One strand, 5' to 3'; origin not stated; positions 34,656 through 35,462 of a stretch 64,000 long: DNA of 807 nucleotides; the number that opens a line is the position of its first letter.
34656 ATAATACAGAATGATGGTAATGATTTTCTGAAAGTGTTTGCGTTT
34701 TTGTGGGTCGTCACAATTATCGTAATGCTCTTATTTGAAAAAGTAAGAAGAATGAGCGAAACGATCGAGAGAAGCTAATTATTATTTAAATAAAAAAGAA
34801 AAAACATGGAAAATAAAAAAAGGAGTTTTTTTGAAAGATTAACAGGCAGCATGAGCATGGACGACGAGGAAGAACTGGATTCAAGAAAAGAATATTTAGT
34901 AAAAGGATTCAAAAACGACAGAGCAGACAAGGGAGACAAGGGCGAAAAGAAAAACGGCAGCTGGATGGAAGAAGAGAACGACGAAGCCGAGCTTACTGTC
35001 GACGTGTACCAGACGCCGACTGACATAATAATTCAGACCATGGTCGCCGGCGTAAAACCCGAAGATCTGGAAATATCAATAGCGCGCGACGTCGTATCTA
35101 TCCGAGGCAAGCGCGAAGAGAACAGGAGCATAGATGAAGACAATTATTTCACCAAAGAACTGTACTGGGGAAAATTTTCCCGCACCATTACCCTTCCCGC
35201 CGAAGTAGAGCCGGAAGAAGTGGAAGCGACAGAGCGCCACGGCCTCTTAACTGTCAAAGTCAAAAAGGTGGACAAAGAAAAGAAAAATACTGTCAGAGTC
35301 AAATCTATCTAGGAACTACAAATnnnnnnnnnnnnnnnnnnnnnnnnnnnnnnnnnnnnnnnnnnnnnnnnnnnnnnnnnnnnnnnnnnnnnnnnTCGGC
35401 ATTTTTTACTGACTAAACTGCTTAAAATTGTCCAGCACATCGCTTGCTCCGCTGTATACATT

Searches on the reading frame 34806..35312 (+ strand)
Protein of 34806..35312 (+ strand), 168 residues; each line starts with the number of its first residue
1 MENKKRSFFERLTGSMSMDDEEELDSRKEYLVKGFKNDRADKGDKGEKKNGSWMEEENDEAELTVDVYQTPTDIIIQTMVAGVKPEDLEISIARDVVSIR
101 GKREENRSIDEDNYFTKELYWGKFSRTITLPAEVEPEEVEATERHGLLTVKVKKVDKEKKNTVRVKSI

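Call 63: search_protein_families(library=pfam, proteins=[window:34806-35312:+], max_evalue=0.001)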
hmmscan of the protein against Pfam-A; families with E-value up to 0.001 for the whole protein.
window:34806-35312:+ (168 aa): 2 families
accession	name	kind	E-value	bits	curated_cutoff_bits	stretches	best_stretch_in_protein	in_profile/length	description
PF00011.27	HSP20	-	4.1e-19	69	20.8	1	69-164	4-97/102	Hsp20/alpha crystallin family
PF04969.22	CS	-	0.00094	20.6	21.3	0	65-142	3-66/78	CS domain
